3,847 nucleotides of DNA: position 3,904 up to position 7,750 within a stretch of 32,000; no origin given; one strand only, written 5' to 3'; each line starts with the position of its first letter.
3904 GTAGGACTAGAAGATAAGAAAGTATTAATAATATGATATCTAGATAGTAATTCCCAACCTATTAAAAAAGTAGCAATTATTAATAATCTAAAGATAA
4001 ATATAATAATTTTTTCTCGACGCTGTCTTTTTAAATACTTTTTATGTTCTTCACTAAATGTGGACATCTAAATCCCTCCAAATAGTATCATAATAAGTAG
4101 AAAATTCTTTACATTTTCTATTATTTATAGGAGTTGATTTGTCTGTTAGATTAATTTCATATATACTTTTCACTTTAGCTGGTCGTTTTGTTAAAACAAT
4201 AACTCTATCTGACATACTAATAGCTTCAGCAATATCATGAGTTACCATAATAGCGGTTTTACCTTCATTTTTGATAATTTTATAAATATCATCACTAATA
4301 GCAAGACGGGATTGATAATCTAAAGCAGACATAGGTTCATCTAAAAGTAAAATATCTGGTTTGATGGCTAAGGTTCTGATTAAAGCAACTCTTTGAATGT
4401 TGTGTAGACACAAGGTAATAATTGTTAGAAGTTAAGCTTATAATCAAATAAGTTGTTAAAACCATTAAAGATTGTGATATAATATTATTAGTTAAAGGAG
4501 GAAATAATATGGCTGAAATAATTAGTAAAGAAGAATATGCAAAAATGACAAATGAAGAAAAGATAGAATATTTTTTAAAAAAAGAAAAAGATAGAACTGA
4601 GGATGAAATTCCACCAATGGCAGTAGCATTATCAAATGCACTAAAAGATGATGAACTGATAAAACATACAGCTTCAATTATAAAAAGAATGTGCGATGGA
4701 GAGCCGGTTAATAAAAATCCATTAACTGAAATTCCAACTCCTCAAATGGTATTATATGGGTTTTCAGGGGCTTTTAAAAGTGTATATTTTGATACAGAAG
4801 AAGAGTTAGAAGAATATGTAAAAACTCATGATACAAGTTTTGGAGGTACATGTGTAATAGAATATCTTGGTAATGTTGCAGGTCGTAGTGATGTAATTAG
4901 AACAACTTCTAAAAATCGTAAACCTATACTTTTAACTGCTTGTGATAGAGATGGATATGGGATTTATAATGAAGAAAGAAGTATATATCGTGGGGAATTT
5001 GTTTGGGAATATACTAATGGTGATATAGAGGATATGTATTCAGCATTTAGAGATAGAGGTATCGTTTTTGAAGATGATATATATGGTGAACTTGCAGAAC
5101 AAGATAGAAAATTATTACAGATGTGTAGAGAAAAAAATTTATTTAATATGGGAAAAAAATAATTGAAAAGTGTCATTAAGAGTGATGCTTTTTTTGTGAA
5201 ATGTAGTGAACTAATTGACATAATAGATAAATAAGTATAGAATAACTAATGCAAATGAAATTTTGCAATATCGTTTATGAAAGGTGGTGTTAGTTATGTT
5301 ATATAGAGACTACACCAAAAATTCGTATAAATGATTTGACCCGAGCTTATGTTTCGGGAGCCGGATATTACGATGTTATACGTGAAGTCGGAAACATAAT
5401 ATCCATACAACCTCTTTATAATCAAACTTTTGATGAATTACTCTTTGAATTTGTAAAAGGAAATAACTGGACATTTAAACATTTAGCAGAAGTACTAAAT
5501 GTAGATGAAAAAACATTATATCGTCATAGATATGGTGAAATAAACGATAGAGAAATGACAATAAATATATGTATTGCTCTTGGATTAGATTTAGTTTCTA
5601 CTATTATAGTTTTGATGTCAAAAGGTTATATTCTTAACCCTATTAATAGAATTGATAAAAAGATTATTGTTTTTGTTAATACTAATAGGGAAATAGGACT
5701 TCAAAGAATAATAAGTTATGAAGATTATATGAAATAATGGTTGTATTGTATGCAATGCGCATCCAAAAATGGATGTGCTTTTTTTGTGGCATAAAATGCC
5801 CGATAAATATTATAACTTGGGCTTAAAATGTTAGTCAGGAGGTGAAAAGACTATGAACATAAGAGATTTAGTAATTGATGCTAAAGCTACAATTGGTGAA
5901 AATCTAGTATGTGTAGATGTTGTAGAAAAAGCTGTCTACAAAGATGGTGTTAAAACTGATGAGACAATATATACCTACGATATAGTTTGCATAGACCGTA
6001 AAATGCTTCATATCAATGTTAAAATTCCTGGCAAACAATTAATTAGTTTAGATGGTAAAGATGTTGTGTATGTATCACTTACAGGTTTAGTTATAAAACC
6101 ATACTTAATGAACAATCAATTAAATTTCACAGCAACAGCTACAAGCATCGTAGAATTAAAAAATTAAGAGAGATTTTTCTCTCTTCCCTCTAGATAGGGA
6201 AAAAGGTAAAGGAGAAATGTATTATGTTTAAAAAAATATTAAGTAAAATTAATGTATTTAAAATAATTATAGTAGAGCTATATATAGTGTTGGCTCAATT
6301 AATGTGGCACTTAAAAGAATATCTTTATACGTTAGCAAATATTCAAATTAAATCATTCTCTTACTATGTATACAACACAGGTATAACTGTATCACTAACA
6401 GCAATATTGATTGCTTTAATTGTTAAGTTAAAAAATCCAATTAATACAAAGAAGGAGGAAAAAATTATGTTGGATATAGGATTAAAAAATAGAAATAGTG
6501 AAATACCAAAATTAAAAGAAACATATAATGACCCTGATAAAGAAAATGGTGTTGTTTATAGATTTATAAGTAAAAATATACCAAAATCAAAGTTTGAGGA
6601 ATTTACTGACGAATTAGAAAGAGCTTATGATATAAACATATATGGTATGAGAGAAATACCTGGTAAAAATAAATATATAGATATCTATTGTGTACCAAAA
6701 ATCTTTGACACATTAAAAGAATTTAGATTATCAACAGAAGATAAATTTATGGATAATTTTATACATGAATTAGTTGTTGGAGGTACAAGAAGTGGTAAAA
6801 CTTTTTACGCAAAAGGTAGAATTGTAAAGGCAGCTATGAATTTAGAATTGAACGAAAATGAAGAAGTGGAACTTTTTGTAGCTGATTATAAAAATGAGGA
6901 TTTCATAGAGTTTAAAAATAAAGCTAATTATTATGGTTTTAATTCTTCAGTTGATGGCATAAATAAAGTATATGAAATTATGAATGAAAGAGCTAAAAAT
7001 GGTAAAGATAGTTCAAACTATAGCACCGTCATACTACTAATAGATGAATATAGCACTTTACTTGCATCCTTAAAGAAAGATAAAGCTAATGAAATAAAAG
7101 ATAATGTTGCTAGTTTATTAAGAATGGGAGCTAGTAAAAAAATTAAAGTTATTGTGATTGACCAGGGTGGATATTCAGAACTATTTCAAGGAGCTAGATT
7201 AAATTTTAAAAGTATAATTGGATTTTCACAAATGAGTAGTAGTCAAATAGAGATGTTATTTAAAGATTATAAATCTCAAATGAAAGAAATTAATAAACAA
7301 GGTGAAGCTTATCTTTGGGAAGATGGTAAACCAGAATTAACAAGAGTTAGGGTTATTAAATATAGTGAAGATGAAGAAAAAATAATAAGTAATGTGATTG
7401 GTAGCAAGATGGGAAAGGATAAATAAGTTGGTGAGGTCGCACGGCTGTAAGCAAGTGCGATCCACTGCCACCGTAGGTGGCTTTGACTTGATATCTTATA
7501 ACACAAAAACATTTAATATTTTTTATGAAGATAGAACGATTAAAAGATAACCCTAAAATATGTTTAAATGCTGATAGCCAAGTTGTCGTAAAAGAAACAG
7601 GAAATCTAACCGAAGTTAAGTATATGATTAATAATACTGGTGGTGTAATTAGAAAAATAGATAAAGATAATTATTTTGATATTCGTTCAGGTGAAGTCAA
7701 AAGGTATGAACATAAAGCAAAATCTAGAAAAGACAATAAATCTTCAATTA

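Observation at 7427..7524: Candidate oriT/dso: a GC-rich double hairpin followed by a phiX174/pC194-type CTTGATA nick sequence upstream of rep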

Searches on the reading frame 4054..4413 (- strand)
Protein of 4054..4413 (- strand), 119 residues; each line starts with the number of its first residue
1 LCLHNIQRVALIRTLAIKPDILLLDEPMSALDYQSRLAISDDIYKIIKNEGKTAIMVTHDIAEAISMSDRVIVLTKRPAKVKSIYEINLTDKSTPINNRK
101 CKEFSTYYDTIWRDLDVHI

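Call 8: search_protein_families(library=pfam, proteins=[window:4054-4413:-], max_evalue=0.1)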
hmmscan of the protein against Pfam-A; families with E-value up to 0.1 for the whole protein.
window:4054-4413:- (119 aa): 3 families
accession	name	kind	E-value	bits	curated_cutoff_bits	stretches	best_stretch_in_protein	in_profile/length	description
PF13166.12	AAA_13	-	0.00013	21.2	36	1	16-115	523-625/713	AAA domain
PF00005.33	ABC_tran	-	0.0023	19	25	1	7-28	115-136/137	ABC transporter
PF13304.12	AAA_21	-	0.0038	17.8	27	1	9-61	249-300/304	AAA domain, putative AbiEii toxin, Type IV TA system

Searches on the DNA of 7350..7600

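Call 99: search_rna_families(source=window, start=7350, end=7600, threshold=evalue, max_evalue=1)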
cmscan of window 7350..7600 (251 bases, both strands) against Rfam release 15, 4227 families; matches with E-value up to 1: 1.
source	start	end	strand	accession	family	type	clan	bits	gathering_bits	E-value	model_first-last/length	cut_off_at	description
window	7434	7497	-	RF02677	NsiR4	Gene; sRNA;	-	14.3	40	0.76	1-65/65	no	Nitrogen stress-induced RNA 4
